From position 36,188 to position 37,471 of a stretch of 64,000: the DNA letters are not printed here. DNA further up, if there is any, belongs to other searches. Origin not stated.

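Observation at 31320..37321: Candidate GnnA/GnnB pair, suggesting 2,3-diamino-2,3-dideoxyglucose (GlcN3N) lipid A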

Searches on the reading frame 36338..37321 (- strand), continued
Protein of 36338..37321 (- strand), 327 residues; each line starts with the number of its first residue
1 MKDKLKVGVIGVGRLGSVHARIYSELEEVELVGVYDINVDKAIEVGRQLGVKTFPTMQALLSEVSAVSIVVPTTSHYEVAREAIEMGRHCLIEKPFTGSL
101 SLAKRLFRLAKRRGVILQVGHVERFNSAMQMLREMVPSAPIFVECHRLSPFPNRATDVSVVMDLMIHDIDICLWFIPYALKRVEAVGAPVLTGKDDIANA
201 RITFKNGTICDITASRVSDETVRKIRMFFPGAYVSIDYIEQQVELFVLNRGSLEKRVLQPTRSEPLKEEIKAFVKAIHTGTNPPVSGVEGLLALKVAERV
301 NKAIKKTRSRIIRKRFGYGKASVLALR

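Call 12: find_encoding_contigs(protein=P0006, flank=10000, max_places=2)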
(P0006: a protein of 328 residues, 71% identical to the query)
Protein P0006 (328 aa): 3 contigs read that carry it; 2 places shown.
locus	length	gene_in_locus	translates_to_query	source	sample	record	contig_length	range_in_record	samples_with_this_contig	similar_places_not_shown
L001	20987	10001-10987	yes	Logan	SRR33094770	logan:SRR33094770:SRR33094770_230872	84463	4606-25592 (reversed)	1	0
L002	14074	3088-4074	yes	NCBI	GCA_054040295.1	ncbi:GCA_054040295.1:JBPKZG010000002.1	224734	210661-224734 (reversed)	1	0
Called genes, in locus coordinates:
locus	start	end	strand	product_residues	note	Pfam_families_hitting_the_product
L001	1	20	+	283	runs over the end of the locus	PF02091:tRNA-synt_2e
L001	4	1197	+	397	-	PF00291:PALP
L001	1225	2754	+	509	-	PF00209:SNF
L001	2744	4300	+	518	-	PF00133:tRNA-synt_1, PF01406:tRNA-synt_1e, PF09334:tRNA-synt_1g, PF00133:tRNA-synt_1, PF08264:Anticodon_1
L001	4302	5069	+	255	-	PF01026:TatD_DNase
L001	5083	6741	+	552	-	PF05157:MshEN, PF00437:T2SSE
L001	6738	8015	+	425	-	PF01938:TRAM (weak), PF05958:tRNA_U5-meth_tr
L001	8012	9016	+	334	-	PF03102:NeuB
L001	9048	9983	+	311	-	PF01073:3Beta_HSD, PF01370:Epimerase, PF02719:Polysacc_synt_2, PF04321:RmlD_sub_bind, PF05368:NmrA (weak), PF07993:NAD_binding_4, PF13460:NAD_binding_10, PF16363:GDP_Man_Dehyd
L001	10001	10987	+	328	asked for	PF01408:GFO_IDH_MocA, PF22725:GFO_IDH_MocA_C3, PF02894:GFO_IDH_MocA_C (weak)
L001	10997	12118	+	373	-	PF02684:LpxB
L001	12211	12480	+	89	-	PF00312:Ribosomal_S15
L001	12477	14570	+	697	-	PF01138:RNase_PH, PF03725:RNase_PH_C, PF03726:PNPase, PF01138:RNase_PH, PF00013:KH_1, PF00575:S1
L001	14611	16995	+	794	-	PF13491:FtsK_4TM, PF17854:FtsK_alpha, PF01580:FtsK_SpoIIIE, PF09397:FtsK_gamma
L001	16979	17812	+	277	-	PF12844:HTH_19, PF13413:HTH_25, PF13464:RodZ_C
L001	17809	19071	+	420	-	PF00919:UPF0004, PF04055:Radical_SAM, PF18693:TRAM_2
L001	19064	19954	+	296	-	PF03279:Lip_A_acyltrans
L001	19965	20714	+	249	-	PF01416:PseudoU_synth_1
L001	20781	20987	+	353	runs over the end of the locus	PF05343:Peptidase_M42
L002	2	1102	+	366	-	?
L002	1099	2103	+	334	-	PF03102:NeuB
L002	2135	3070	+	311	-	PF01073:3Beta_HSD, PF01370:Epimerase, PF02719:Polysacc_synt_2, PF04321:RmlD_sub_bind, PF05368:NmrA (weak), PF07993:NAD_binding_4, PF13460:NAD_binding_10, PF16363:GDP_Man_Dehyd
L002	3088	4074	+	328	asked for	PF01408:GFO_IDH_MocA, PF22725:GFO_IDH_MocA_C3, PF02894:GFO_IDH_MocA_C (weak)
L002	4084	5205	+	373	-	PF02684:LpxB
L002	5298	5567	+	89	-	PF00312:Ribosomal_S15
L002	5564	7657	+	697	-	PF01138:RNase_PH, PF03725:RNase_PH_C, PF03726:PNPase, PF01138:RNase_PH, PF00013:KH_1, PF00575:S1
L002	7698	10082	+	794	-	PF13491:FtsK_4TM, PF17854:FtsK_alpha, PF01580:FtsK_SpoIIIE, PF09397:FtsK_gamma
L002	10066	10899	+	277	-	PF12844:HTH_19, PF13413:HTH_25, PF13464:RodZ_C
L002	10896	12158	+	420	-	PF00919:UPF0004, PF04055:Radical_SAM, PF18693:TRAM_2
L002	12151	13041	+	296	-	PF03279:Lip_A_acyltrans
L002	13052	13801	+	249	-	PF01416:PseudoU_synth_1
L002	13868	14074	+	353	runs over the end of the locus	PF05343:Peptidase_M42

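Call 13: find_encoding_contigs(protein=P0012, flank=10000, max_places=2)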
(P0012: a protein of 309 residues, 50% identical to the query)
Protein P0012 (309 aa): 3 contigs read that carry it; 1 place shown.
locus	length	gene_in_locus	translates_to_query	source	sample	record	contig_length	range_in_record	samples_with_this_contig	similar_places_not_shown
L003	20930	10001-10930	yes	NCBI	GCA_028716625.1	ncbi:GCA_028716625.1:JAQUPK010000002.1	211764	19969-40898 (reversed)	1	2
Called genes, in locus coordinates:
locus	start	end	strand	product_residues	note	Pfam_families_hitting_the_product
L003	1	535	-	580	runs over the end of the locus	PF05524:PEP-utilisers_N, PF00391:PEP-utilizers, PF02896:PEP-utilizers_C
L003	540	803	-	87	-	PF00381:PTS-HPr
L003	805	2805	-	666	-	PF01074:Glyco_hydro_38N (weak), PF03065:Glyco_hydro_57, PF09094:AmyA-A_glucT_m, PF09095:AmyA-gluTrfs_C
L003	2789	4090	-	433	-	PF01933:CofD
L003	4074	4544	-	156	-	PF00359:PTS_EIIA_2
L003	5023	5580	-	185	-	PF01765:RRF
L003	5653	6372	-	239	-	PF00696:AA_kinase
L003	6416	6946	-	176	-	PF00889:EF_TS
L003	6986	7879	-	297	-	PF00318:Ribosomal_S2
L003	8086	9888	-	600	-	PF00664:ABC_membrane, PF00005:ABC_tran, PF02463:SMC_N (weak)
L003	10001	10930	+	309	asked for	PF01408:GFO_IDH_MocA, PF03807:F420_oxidored, PF22725:GFO_IDH_MocA_C3, PF02894:GFO_IDH_MocA_C (faint)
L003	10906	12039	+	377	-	PF02684:LpxB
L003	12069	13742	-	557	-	PF03958:Secretin_N, PF00263:Secretin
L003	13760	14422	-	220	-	-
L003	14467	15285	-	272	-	PF13191:AAA_16 (faint), PF13401:AAA_22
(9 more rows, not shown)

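Call 14: search_solved_structures(query=window:36338-37321:-, max_evalue=1e-30, show_alignments=1)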
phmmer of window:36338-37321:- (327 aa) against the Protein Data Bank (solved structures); distinct sequences matched with E-value up to 1e-30: 1.
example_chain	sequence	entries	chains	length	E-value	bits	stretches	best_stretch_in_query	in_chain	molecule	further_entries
7bvj_A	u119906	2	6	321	9.5e-63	215.6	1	5-307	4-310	Oxidoreductase, NAD-binding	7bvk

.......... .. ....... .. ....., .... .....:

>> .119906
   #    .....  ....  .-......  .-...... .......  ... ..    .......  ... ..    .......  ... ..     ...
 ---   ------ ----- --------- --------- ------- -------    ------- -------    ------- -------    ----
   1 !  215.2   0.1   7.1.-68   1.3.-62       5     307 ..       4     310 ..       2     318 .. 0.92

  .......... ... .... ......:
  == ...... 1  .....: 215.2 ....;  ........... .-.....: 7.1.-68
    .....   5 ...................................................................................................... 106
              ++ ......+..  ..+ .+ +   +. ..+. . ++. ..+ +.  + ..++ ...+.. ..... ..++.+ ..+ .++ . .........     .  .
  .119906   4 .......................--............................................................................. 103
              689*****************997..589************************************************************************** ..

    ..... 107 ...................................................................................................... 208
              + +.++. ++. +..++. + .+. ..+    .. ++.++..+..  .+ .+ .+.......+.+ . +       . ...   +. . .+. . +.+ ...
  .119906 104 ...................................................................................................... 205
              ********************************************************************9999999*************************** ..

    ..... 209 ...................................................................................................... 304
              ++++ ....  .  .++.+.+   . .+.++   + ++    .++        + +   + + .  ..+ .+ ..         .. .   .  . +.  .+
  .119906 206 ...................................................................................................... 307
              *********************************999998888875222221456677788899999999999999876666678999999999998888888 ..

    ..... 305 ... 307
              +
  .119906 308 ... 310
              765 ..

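Call 20: find_related_loci(query=A1, collection=genome_contigs, flank=10000)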
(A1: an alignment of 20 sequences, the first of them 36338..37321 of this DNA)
Query A1 (327 aa) in genome_contigs; peptide patterns used: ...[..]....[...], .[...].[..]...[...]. (x = any residue, [..] = any of these).
600 stretches matched a pattern (row limit reached: there are more); 591 encode a relative of the query (tblastn E <= 1e-3); the best 80 are kept; 80 distinct loci.
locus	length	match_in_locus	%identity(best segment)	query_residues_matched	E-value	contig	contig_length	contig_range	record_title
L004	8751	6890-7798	48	1-305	6e-90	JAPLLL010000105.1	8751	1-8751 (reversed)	MAG: Candidatus Omnitrophota bacterium isolate LacPavin_0419_WC90_MAG_48_6 LacPavin_0419_WC90_scaffold_179967, whole gen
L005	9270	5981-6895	47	4-307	9e-90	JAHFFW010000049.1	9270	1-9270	MAG: Candidatus Omnitrophota bacterium isolate nzgw300 NODE_3302_length_9271_cov_6.894863, whole genome shotgun sequence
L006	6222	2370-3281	47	4-307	2e-84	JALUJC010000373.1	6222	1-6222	MAG: candidate division WOR-3 bacterium isolate S144_metabat1_scaf2bin.043 S144_NODE_9663_length_6222_cov_1.472354, whol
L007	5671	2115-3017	45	4-304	1e-83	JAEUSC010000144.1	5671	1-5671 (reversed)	MAG: Candidatus Omnitrophota bacterium isolate new MAG-293 k141_4019194, whole genome shotgun sequence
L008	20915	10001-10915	46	3-308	2e-83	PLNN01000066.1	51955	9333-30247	MAG: Candidatus Omnitrophota bacterium isolate fen_1320 73.20120800_E1X.39_contig_5576, whole genome shotgun sequence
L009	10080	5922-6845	45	4-311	4e-83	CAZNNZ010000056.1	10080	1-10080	MAG TPA_asm: uncultured Planctomycetales bacterium isolate SRP278252_co2_854 genome assembly, contig: NODE_14118_length_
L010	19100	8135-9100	44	4-305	3e-83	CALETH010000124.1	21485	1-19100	MAG TPA_asm: uncultured Bacteroidetes bacterium isolate SRR6231172_bin.61_CONCOCT_v1.1_MAG genome assembly, contig: ERZ6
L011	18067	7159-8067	46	4-305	8e-82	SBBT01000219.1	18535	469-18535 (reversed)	MAG: Candidatus Troglogloeales bacterium isolate Bin_6_1_1 Hy_contig16652, whole genome shotgun sequence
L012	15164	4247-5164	42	4-310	6e-81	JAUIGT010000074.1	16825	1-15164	MAG: Verrucomicrobiia bacterium isolate Co_bin.17 NODE_19019_length_16825_cov_1.069469, whole genome shotgun sequence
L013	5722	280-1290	44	1-327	7e-81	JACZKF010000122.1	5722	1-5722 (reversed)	MAG: Desulfuromonadales bacterium isolate MAG38 geobacteraceae_2_contig_350568, whole genome shotgun sequence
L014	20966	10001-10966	45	5-305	1e-80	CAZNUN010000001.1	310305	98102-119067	MAG TPA_asm: uncultured bacterium isolate SRP167436_co1_73 genome assembly, contig: NODE_2_length_310305_cov_26.925760,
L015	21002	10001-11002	41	1-315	1e-80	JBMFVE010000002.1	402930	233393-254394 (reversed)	MAG: Candidatus Kryptoniota bacterium isolate KM4348-21 NODE_2_length_402930_cov_8.675117, whole genome shotgun sequence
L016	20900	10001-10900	44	4-304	2e-80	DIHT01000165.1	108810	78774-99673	MAG TPA_asm: Akkermansiaceae bacterium UBA5689 UBA5689_contig_47484, whole genome shotgun sequence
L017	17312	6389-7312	46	4-306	2e-80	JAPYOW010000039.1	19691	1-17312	MAG: Methylococcaceae bacterium isolate MOW.metabat2.37_sub MOW_2348_length_19691_cov_57.915665, whole genome shotgun se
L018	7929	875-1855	43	3-306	2e-80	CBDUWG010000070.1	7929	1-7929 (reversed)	MAG TPA_asm: uncultured bacterium isolate SRR22302358_concoct_46 genome assembly, contig: ERZ25746585.3926, whole genome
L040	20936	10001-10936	41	1-306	3e-76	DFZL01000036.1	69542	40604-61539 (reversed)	MAG TPA_asm: Geobacter sp. UBA4057 UBA4057_contig_1157, whole genome shotgun sequence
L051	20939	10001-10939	42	4-310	5e-75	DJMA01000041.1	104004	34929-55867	MAG TPA_asm: Bdellovibrionaceae bacterium UBA6502 UBA6502_contig_185, whole genome shotgun sequence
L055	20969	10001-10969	38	3-308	1e-74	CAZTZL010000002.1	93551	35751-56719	MAG TPA_asm: uncultured bacterium isolate binchicken_co94_424 genome assembly, contig: NODE_197_length_93551_cov_15.7641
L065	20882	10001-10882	42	15-309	2e-73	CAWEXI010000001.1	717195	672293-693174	MAG: uncultured Verrucomicrobiae bacterium isolate MFD09671.bin.2.80 genome assembly, contig: contig_11377, whole genome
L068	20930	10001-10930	44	4-318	3e-73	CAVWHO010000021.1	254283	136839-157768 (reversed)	MAG: Nitrospirota bacterium isolate MFD01299.bin.1.129 genome assembly, contig: contig_8000, whole genome shotgun sequen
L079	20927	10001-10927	42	2-304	5e-72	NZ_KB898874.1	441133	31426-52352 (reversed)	Thioalkalivibrio sp. ALMg11 D578DRAFT_scaffold00004.4, whole genome shotgun sequence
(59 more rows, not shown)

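Call 23: search_solved_structures(query=L040:10957-12051:+, max_evalue=1e-20)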
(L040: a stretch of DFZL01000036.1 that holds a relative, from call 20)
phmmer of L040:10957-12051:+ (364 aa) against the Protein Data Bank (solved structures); distinct sequences matched with E-value up to 1e-20: 56.
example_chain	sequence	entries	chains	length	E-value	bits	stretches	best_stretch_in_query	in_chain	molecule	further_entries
7b0d_A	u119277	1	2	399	4.4e-112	377.8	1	1-360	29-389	Glutamine--scyllo-inositol transaminase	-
3nyu_A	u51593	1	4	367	2.5e-94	319.3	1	1-356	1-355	Aminotransferase WbpE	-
3nu7_A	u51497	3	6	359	2.7e-94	319.3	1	1-355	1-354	Aminotransferase WbpE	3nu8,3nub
3nys_A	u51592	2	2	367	1.8e-93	316.6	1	1-356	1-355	Aminotransferase WbpE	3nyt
8e75_A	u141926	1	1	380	7.6e-92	311.2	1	1-354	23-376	DegT/DnrJ/EryC1/StrS aminotransferase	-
8e77_A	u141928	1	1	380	7.7e-92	311.2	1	1-354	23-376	DegT/DnrJ/EryC1/StrS aminotransferase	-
3frk_A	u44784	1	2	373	7.7e-91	307.9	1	6-357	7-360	QdtB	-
2oga_A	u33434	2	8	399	1.1e-88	300.8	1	2-360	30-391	Transaminase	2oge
7n63_A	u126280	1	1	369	2.3e-81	276.7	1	1-360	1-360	Putative aminotransferase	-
4qgr_A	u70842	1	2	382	5.2e-81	275.6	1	4-350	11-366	DegT/DnrJ/EryC1/StrS aminotransferase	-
5u1z_A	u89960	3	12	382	1.4e-71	244.6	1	20-356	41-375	Putative aminotransferase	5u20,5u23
3uwc_A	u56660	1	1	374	4.2e-71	243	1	7-361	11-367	Nucleotide-sugar aminotransferase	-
5u21_A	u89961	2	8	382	9.4e-71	241.8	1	20-356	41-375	Putative aminotransferase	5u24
3bn1_A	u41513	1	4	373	7.6e-66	225.7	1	22-356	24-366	Perosamine synthetase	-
3dr7_A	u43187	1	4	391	8.8e-66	225.5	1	22-356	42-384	Putative perosamine synthetase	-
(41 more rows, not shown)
